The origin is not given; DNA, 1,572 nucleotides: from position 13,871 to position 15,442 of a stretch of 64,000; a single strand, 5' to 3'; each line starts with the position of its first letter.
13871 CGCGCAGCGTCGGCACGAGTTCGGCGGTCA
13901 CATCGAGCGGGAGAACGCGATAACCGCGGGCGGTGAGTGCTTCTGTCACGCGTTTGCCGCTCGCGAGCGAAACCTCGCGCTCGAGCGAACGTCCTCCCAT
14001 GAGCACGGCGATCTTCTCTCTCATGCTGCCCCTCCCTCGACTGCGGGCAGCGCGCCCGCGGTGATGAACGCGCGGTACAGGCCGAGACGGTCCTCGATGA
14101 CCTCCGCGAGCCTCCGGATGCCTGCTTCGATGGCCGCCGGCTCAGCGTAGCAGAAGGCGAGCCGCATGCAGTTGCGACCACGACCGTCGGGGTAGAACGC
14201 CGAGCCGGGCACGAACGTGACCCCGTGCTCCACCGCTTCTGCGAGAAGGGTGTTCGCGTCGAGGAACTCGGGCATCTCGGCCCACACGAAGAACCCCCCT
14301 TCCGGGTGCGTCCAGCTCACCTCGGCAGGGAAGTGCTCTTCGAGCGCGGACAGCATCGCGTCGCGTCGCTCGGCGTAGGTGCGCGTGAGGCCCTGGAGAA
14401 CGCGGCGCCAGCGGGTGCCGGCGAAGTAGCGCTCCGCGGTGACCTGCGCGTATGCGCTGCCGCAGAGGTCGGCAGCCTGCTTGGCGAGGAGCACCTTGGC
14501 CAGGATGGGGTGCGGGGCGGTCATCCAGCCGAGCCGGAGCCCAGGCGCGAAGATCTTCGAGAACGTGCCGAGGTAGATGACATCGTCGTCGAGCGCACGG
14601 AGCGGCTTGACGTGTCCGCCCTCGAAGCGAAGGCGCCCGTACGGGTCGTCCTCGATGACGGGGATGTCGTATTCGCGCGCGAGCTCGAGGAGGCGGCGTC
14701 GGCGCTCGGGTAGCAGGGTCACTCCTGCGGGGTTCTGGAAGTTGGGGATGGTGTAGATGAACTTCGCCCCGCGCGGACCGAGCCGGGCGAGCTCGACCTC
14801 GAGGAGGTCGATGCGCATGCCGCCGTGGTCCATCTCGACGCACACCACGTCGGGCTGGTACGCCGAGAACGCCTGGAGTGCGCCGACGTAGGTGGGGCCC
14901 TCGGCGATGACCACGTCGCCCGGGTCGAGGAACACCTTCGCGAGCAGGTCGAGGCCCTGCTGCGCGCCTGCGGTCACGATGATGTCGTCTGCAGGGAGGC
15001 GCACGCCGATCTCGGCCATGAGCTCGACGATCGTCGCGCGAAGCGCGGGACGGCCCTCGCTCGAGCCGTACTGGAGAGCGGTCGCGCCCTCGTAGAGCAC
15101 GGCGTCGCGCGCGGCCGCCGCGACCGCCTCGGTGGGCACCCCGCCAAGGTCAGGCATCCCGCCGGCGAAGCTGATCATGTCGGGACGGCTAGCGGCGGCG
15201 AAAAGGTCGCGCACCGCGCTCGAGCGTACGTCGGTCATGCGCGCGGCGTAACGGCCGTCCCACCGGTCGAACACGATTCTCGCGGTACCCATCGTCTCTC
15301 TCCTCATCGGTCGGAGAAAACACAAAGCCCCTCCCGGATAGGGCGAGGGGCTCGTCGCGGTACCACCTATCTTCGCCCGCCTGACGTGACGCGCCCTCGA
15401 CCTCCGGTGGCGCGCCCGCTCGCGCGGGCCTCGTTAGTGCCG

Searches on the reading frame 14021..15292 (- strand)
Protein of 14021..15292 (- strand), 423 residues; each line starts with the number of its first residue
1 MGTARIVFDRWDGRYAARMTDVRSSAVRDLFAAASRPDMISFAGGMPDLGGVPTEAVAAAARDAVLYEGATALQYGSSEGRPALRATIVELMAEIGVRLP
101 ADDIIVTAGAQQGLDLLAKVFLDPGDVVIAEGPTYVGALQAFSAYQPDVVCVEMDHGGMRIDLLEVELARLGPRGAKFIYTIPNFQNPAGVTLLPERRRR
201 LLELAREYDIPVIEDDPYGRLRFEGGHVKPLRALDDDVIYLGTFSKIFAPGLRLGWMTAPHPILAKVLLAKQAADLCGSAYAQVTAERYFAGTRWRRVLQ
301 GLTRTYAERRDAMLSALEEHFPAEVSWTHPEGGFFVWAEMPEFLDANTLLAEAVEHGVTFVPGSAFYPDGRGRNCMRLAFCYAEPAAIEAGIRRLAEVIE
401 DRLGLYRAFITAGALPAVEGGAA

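Call 8: search_protein_families(library=ncbifam, proteins=[window:14021-15292:-])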
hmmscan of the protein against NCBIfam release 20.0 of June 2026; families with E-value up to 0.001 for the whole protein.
window:14021-15292:- (423 aa): 64 families (the best 25 are shown)
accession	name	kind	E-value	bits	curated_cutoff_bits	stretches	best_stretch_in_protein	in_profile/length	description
NF052282.1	PLP_TF_PdxR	equivalog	4.8e-74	250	320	1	36-395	91-447/448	MocR-like pyridoxine biosynthesis transcription factor PdxR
NF052290.2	MocR_like_YczR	exception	3e-64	217.4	487.4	1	55-398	116-457/458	MocR-like transcription factor YczR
TIGR04461.1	endura_MppQ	equivalog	1.5e-59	202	540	1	52-397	27-378/392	enduracididine biosynthesis enzyme MppQ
NF052281.1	rhizopine_MocR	equivalog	1.1e-55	189.2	650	1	25-398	109-478/479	rhizopine catabolism transcriptional regulator MocR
NF041364.1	GntC_guanitoxin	equivalog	6e-48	163.5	415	1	55-397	14-355/356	guanitoxin biosynthesis PLP-dependent (S)-gamma-hydroxy-L-arginine cyclodehydratase GntC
NF004770.0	PRK06108.1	subfamily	2.4e-42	145.2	422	1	17-401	15-394/396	pyridoxal phosphate-dependent aminotransferase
NF052286.1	ecto_TF_EhuR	exception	4.6e-39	134.2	480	1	72-401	129-451/458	MocR-like ectoine utilization transcription factor EhuR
NF005601.0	PRK07337.1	equivalog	1.2e-32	113.5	496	1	34-399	27-392/394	pyridoxal phosphate-dependent aminotransferase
NF005305.0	PRK06836.1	equivalog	1.2e-31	110.4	376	1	40-399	37-391/396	pyridoxal phosphate-dependent aminotransferase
NF006229.0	PRK08361.1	equivalog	3.3e-31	108.7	624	1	16-399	11-388/391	aspartate aminotransferase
NF005744.0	PRK07568.1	subfamily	3.7e-31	108.3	389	1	18-400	6-391/398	pyridoxal phosphate-dependent aminotransferase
NF052285.1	GABA_TF_GabR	exception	2.6e-30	105.6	600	1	37-399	92-456/456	MocR-like transcriptional regulator GabR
NF006230.0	PRK08363.1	equivalog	3.5e-30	105.1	534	1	54-403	48-396/398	alanine aminotransferase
NF005817.0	PRK07683.1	equivalog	1.2e-29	103.2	575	1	18-400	8-382/387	aminotransferase A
NF005855.0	PRK07777.1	equivalog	2e-29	103.1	553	1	18-398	9-387/391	pyridoxal phosphate-dependent aminotransferase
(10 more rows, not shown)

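Call 9: search_protein_families(library=pfam, proteins=[window:14021-15292:-])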
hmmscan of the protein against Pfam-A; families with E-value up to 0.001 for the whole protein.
window:14021-15292:- (423 aa): 2 families
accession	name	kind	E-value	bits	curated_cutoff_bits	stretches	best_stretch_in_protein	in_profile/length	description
PF00155.27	Aminotran_1_2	-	1.2e-32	114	19.7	1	38-376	2-346/361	Aminotransferase class I and II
PF12897.13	Asp_aminotransf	-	5.8e-09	35.7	27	1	131-396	130-406/421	Aspartate amino-transferase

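Call 10: find_related_loci(query=window:14021-15292:-, collection=genome_contigs, flank=3000)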
Query window:14021-15292:- (423 aa) in genome_contigs; peptide patterns used: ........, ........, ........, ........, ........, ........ (x = any residue, [..] = any of these).
150 stretches matched a pattern; 105 encode a relative of the query (tblastn E <= 1e-3); the best 80 are kept; 80 distinct loci.
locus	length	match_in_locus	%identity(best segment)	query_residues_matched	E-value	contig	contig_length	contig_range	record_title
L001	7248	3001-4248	90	1-416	0e+0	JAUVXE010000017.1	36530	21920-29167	MAG: Coriobacteriia bacterium isolate CSMAG_1208 CSMAG_1208_k127_9104985_length_36530_cov_23.0349, whole genome shotgun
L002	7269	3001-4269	87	1-423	0e+0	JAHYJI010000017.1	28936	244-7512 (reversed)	MAG: Coriobacteriia bacterium isolate KA18 NODE_851_length_28936_cov_14.451595, whole genome shotgun sequence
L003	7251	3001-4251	90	1-417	0e+0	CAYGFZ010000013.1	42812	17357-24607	MAG TPA_asm: uncultured Coriobacteriaceae bacterium isolate ERP113451_co2_321 genome assembly, contig: NODE_413_length_4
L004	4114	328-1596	88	1-423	0e+0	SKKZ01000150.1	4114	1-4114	MAG: Coriobacteriia bacterium isolate CSSed162cmA_190 CSSed16-2cmA-120616, whole genome shotgun sequence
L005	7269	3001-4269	88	1-423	0e+0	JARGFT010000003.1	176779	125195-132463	MAG: Anaerosomatales bacterium isolate C14-13 NODE_3_length_176779_cov_6.831045, whole genome shotgun sequence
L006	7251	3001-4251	89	1-417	0e+0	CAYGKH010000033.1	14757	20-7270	MAG TPA_asm: uncultured Coriobacteriaceae bacterium isolate ERP113451_co4_67 genome assembly, contig: NODE_2404_length_1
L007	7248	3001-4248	81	1-416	0e+0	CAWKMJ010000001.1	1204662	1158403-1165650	MAG: uncultured Actinomycetes bacterium isolate MFD03804.bin.3.153 genome assembly, contig: contig_12476, whole genome s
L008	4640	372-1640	86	1-423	0e+0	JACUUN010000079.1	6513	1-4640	MAG: Coriobacteriia bacterium isolate Kmv32 NODE_5592_length_6513_cov_8.578662, whole genome shotgun sequence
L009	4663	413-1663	82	1-417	0e+0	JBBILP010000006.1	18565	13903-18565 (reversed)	MAG: Actinomycetota bacterium isolate BQS170218_bin_211 NODE_1770_length_18565_cov_2.22242, whole genome shotgun sequenc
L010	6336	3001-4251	83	1-417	0e+0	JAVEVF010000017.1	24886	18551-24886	MAG: Coriobacteriia bacterium isolate BF4_114 NODE_5932_length_24886_cov_3.656165_Biofilm4, whole genome shotgun sequenc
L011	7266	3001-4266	78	1-422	0e+0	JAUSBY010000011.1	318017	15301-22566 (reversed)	MAG: Coriobacteriia bacterium isolate E9_concoct.bin.49 E9_k141_7066, whole genome shotgun sequence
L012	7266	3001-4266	78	1-422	0e+0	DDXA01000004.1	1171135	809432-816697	MAG TPA_asm: Actinobacteria bacterium UBA2272 UBA2272_contig_7, whole genome shotgun sequence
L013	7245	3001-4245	81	1-415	0e+0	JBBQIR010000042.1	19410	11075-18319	MAG: Coriobacteriia bacterium isolate Co_metawrap_800 Cmw_800_k141_17022222_length_19410_cov_11.6410, whole genome shotg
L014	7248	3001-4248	79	1-416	0e+0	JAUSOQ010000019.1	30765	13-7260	MAG: Coriobacteriia bacterium isolate E21_maxbin.048 E21_k141_242004, whole genome shotgun sequence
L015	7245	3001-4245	83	1-415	0e+0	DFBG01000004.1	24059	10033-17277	MAG TPA_asm: Actinobacteria bacterium UBA3086 UBA3086_contig_46923, whole genome shotgun sequence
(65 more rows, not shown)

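Call 23: search_solved_structures(query=window:14021-15292:-, max_evalue=1e-20)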
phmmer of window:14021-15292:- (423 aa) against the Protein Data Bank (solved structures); distinct sequences matched with E-value up to 1e-20: 36.
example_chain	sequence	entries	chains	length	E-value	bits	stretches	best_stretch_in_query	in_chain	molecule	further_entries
1x0m_A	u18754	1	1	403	7.5e-109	367.6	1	16-403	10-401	Aminotransferase II Homologue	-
3aov_A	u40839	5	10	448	1e-108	367.1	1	16-403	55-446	Putative uncharacterized protein PH0207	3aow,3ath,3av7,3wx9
1wst_A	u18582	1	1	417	8.3e-100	337.8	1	12-403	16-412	multiple substrate aminotransferase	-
1vp4_A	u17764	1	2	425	1.2e-79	271.4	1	13-400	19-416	aminotransferase, putative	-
2zc0_A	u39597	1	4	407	1e-77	265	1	16-404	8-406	Alanine glyoxylate transaminase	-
2egy_A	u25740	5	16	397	9.3e-76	258.6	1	14-404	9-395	Alpha-aminodipate aminotransferase | 2-aminoadipate transaminase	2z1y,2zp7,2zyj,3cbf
4gdy_A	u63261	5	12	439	4.6e-53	183.8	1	28-406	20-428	Kynurenine/alpha-aminoadipate aminotransferase, mitochondrial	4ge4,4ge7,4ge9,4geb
3ue8_A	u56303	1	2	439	1.5e-51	178.8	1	28-406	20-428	Kynurenine/alpha-aminoadipate aminotransferase, mitochondrial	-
2vgz_A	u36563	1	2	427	4.3e-51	177.3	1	28-402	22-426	KYNURENINE/ALPHA-AMINOADIPATE AMINOTRANSFERASE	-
2qlr_A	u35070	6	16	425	4.4e-51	177.3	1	28-402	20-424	Kynurenine/alpha-aminoadipate aminotransferase mitochondrial | Kynurenine/alpha-aminoadipate aminotransferase, mitochondrial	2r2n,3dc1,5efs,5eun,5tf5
2xh1_A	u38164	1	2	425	4.4e-51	177.3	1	28-402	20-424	KYNURENINE/ALPHA-AMINOADIPATE AMINOTRANSFERASE, MITOCHONDRIAL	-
6d0a_A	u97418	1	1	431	4.5e-51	177.3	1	28-402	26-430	Kynurenine/alpha-aminoadipate aminotransferase, mitochondrial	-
6t8p_A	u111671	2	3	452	4.9e-51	177.1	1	27-402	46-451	Kynurenine/alpha-aminoadipate aminotransferase, mitochondrial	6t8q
8tn2_A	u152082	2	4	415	2.6e-37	131.9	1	50-396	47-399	PLP-dependent aminotransferase MppQ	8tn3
6hnb_A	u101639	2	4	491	1.6e-31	112.9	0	61-225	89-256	Aromatic amino acid aminotransferase I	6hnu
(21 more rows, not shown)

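Call 56: find_homologous_proteins(query=window:14021-15292:-, max_evalue=1e-60)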
Query window:14021-15292:- (423 aa): 7905 proteins with E <= 1e-60 among 8000 candidates; the best 120 are listed.
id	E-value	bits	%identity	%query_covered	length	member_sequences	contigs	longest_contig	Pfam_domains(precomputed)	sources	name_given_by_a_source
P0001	1.4e-279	945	100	100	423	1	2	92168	PF00155.28,PF12897.14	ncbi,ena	-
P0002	8.5e-253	857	91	100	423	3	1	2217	PF00155.28,PF12897.14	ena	-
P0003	1.5e-249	846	90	100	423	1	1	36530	PF00155.28,PF12897.14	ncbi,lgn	-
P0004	1.2e-248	843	89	100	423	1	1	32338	PF00155.28,PF12897.14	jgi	-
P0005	1.0e-247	840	89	100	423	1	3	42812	PF00155.28,PF12897.14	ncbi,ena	-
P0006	1.6e-245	833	88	100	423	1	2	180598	PF00155.28,PF12897.14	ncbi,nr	ncbi:MAG: PLP-dependent aminotransferase family protein [Anaerosomatales bacterium]|nr:PLP-dependent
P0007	2.0e-245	832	89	100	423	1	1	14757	PF00155.28,PF12897.14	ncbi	-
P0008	2.2e-245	832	88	100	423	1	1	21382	PF00155.28,PF12897.14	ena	-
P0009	2.5e-245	832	87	100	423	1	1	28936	PF00155.28,PF12897.14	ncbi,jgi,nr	ncbi:MAG: PLP-dependent aminotransferase family protein [Coriobacteriia bacterium]|nr:PLP-dependent 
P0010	4.1e-245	831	88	100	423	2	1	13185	PF00155.28,PF12897.14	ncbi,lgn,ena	-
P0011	4.9e-245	831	87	100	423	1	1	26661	PF00155.28,PF12897.14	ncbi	ncbi:MAG: PLP-dependent aminotransferase family protein [Anaerosomatales bacterium]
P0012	3.2e-244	828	87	100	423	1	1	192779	PF00155.28,PF12897.14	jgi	jgi:2-aminoadipate transaminase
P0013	1.0e-243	827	87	100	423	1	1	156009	PF00155.28,PF12897.14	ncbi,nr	ncbi:MAG: PLP-dependent aminotransferase family protein [Clostridiales bacterium]|nr:PLP-dependent a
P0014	1.1e-243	827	87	100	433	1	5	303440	PF00155.28,PF12897.14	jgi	-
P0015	1.3e-242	823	87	100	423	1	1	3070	PF00155.28,PF12897.14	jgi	jgi:2-aminoadipate transaminase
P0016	1.9e-242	823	87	100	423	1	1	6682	PF00155.28,PF12897.14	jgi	jgi:2-aminoadipate transaminase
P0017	4.3e-242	821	86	100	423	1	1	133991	PF00155.28,PF12897.14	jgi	jgi:2-aminoadipate transaminase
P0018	6.8e-242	821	87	100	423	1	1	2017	PF00155.28,PF12897.14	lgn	-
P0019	1.4e-241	820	87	97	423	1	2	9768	PF00155.28,PF12897.14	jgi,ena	-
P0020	1.5e-241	820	86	100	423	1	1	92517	PF00155.28,PF12897.14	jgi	jgi:2-aminoadipate transaminase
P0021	2.1e-241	819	86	100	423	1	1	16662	PF00155.28,PF12897.14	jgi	jgi:2-aminoadipate transaminase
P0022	3.8e-241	818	86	100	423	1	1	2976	PF00155.28,PF12897.14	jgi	jgi:2-aminoadipate transaminase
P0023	3.9e-241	818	86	100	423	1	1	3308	PF00155.28,PF12897.14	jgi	jgi:2-aminoadipate transaminase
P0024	1.3e-240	817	86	100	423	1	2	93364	PF00155.28,PF12897.14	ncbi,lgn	-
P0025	2.2e-240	816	86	100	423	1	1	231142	PF00155.28,PF12897.14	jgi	jgi:2-aminoadipate transaminase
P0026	4.4e-239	811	86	100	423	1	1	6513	PF00155.28,PF12897.14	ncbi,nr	ncbi:MAG: PLP-dependent aminotransferase family protein [Coriobacteriia bacterium]|nr:PLP-dependent 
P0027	2.0e-238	809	85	100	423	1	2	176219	PF00155.28,PF12897.14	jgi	jgi:2-aminoadipate transaminase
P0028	1.1e-235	800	84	100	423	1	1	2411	PF00155.28,PF12897.14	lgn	-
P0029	3.0e-235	799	84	100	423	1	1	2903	PF00155.28,PF12897.14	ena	-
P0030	4.4e-235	798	84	100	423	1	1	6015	PF00155.28,PF12897.14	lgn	-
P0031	3.1e-234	796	85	100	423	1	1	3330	PF00155.28,PF12897.14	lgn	-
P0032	4.9e-233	792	83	100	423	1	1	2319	PF00155.28,PF12897.14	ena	-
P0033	5.3e-233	791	83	100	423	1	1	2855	PF00155.28,PF12897.14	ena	-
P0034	8.1e-232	788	83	100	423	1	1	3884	PF00155.28,PF12897.14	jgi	-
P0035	1.1e-231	787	84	100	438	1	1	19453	PF00155.28,PF12897.14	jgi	-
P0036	1.3e-231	787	83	100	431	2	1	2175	PF00155.28,PF12897.14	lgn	-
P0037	3.6e-231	785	83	100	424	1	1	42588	PF00155.28,PF12897.14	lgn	-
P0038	8.9e-231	784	82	99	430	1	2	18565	PF00155.28,PF12897.14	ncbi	-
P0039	4.4e-230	782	83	98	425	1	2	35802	PF00155.28,PF12897.14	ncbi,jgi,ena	-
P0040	5.7e-230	781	81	98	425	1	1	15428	PF00155.28,PF12897.14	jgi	jgi:2-aminoadipate transaminase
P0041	1.8e-229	780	82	100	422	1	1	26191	PF00155.28,PF12897.14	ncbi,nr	ncbi:MAG: PLP-dependent aminotransferase family protein [Coriobacteriia bacterium]|nr:PLP-dependent 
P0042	8.4e-229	778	81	100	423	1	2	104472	PF00155.28,PF12897.14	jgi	-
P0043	1.4e-228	777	82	100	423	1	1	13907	PF00155.28,PF12897.14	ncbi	-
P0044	3.4e-228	776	80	100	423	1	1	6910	PF00155.28,PF12897.14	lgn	-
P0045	6.8e-228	775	82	100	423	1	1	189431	PF00155.28,PF12897.14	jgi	jgi:2-aminoadipate transaminase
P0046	9.8e-228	774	82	100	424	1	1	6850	PF00155.28,PF12897.14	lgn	-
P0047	1.2e-227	774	81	98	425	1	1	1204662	PF00155.28,PF12897.14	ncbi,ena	-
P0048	1.6e-227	773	82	100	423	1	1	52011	PF00155.28,PF12897.14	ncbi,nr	ncbi:MAG: PLP-dependent aminotransferase family protein [Actinomycetota bacterium]|nr:PLP-dependent 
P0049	1.7e-227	773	79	100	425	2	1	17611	PF00155.28,PF12897.14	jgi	jgi:2-aminoadipate transaminase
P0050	3.1e-227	772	85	96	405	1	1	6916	PF00155.28,PF12897.14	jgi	jgi:2-aminoadipate transaminase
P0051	4.1e-227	772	81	100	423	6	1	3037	PF00155.28,PF12897.14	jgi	jgi:2-aminoadipate transaminase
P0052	4.6e-227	772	81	100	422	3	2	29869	PF00155.28,PF12897.14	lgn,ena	-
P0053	5.1e-227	772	80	100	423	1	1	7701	PF00155.28,PF12897.14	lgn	-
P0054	6.6e-227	771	82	98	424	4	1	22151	PF00155.28,PF12897.14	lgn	-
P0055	6.8e-227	771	80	100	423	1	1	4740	PF00155.28,PF12897.14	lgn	-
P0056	1.9e-226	770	80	100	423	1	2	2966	PF00155.28,PF12897.14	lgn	-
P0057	2.4e-226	770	81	99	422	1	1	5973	PF00155.28,PF12897.14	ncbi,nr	ncbi:MAG: PLP-dependent aminotransferase family protein [Coriobacteriales bacterium]|nr:PLP-dependen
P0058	2.4e-226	770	81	100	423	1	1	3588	PF00155.28,PF12897.14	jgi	-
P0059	4.1e-226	769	81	100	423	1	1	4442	PF00155.28,PF12897.14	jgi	-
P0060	4.4e-226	769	80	100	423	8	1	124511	PF00155.28,PF12897.14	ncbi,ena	-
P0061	6.0e-226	768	81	96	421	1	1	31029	PF00155.28,PF12897.14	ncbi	-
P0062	7.1e-226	768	81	98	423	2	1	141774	PF00155.28,PF12897.14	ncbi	-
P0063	1.1e-225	767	79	100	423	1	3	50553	PF00155.28,PF12897.14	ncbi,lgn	-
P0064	1.1e-225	767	80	100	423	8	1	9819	PF00155.28,PF12897.14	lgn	-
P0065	1.2e-225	767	81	100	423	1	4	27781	PF00155.28,PF12897.14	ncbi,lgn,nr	ncbi:MAG: PLP-dependent aminotransferase family protein [Actinobacteria bacterium]|nr:PLP-dependent 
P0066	1.6e-225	767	81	100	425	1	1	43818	PF00155.28,PF12897.14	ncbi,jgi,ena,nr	ncbi:MAG: PLP-dependent aminotransferase family protein [Coriobacteriia bacterium]|nr:PLP-dependent 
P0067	2.0e-225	766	79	100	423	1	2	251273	PF00155.28,PF12897.14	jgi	-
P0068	2.0e-225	766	79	100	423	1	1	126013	PF00155.28,PF12897.14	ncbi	-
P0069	2.1e-225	766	81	98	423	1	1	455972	PF00155.28,PF12897.14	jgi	-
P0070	2.6e-225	766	80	100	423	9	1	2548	PF00155.28,PF12897.14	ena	-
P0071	2.7e-225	766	79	100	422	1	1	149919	PF00155.28,PF12897.14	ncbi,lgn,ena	-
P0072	2.9e-225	766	80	100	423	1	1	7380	PF00155.28,PF12897.14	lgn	-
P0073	3.3e-225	766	80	100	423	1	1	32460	PF00155.28,PF12897.14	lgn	-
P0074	3.3e-225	766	80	100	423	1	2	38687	PF00155.28,PF12897.14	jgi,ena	-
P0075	3.8e-225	766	81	100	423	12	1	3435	PF00155.28,PF12897.14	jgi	jgi:2-aminoadipate transaminase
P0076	3.9e-225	766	81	100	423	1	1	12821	PF00155.28,PF12897.14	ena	-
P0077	5.5e-225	765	79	100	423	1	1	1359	PF00155.28,PF12897.14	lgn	-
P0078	9.1e-225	764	79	100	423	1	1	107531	PF00155.28,PF12897.14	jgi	-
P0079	1.3e-224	764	80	100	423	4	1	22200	PF00155.28,PF12897.14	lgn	-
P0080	1.6e-224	764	81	100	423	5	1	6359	PF00155.28,PF12897.14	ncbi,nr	ncbi:MAG: PLP-dependent aminotransferase family protein [Coriobacteriia bacterium]|nr:PLP-dependent 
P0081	2.3e-224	763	80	100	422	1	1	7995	PF00155.28,PF12897.14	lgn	-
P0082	2.6e-224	763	81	98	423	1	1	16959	PF00155.28,PF12897.14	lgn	-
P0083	2.7e-224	763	79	100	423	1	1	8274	PF00155.28,PF12897.14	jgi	jgi:2-aminoadipate transaminase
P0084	3.5e-224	762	80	98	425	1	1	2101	PF00155.28,PF12897.14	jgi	jgi:2-aminoadipate transaminase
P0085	4.8e-224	762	79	100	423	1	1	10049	PF00155.28,PF12897.14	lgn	-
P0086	5.5e-224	762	80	100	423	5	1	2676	PF00155.28,PF12897.14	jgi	-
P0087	5.7e-224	762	79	100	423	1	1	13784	PF00155.28,PF12897.14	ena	-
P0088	1.7e-223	760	79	100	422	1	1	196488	PF00155.28,PF12897.14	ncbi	-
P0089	2.5e-223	760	80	100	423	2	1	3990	PF00155.28,PF12897.14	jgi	-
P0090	2.8e-223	759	79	100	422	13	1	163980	PF00155.28,PF12897.14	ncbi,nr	ncbi:MAG: PLP-dependent aminotransferase family protein [Coriobacteriia bacterium]|nr:PLP-dependent 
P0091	2.9e-223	759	78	100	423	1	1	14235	PF00155.28,PF12897.14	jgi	-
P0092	4.4e-223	759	78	100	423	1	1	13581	PF00155.28,PF12897.14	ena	-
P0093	5.6e-223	758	80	99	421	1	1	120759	PF00155.28,PF12897.14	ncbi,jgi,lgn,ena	ncbi:MAG: PLP-dependent aminotransferase family protein [Coriobacteriia bacterium]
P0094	6.1e-223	758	80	100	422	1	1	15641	PF00155.28,PF12897.14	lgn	-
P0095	7.0e-223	758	80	100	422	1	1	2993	PF00155.28,PF12897.14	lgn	-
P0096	1.1e-222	757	80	100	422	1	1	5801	PF00155.28,PF12897.14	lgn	-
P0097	1.2e-222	757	79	99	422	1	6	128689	PF00155.28,PF12897.14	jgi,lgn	jgi:2-aminoadipate transaminase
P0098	1.4e-222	757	78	100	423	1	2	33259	PF00155.28,PF12897.14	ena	-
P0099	1.5e-222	757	79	100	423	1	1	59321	PF00155.28,PF12897.14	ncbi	-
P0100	1.7e-222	757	78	100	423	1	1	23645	PF00155.28,PF12897.14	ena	-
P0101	2.3e-222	756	81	99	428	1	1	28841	PF00155.28,PF12897.14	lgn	-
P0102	3.2e-222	756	80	99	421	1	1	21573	PF00155.28,PF12897.14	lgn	-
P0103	5.4e-222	755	78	100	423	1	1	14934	PF00155.28,PF12897.14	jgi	-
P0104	6.2e-222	755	79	100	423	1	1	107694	PF00155.28,PF12897.14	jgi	-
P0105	8.4e-222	755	78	99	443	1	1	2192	PF00155.28,PF12897.14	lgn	-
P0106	1.7e-221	754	81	99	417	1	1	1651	PF00155.28,PF12897.14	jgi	-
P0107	2.6e-221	753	79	97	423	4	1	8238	PF00155.28,PF12897.14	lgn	-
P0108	2.9e-221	753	78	99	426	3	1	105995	PF00155.28,PF12897.14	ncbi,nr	ncbi:MAG: PLP-dependent aminotransferase family protein [Coriobacteriia bacterium]|nr:PLP-dependent 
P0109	3.3e-221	753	78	100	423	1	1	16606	PF00155.28,PF12897.14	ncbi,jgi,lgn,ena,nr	ncbi:MAG: PLP-dependent aminotransferase family protein [Actinobacteria bacterium HGW-Actinobacteria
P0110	3.5e-221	753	78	99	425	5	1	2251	PF00155.28,PF12897.14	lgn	-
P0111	4.9e-221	752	78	100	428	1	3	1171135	PF00155.28,PF12897.14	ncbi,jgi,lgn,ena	-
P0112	6.1e-221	752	78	99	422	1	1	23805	PF00155.28,PF12897.14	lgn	-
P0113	6.6e-221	752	80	99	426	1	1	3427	PF00155.28,PF12897.14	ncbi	-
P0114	7.0e-221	752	79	100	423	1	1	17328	PF00155.28,PF12897.14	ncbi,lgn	-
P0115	9.8e-221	751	79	100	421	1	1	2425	PF00155.28,PF12897.14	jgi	jgi:2-aminoadipate transaminase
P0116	1.3e-220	751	77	100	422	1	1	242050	PF00155.28,PF12897.14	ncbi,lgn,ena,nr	ncbi:MAG: PLP-dependent aminotransferase family protein [Actinobacteria bacterium HGW-Actinobacteria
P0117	1.5e-220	750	78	100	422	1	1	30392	PF00155.28,PF12897.14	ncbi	-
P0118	1.7e-220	750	77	100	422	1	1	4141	PF00155.28,PF12897.14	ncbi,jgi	-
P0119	1.7e-220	750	80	100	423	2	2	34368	PF00155.28,PF12897.14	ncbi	-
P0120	2.2e-220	750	79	100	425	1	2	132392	PF00155.28,PF12897.14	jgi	jgi:2-aminoadipate transaminase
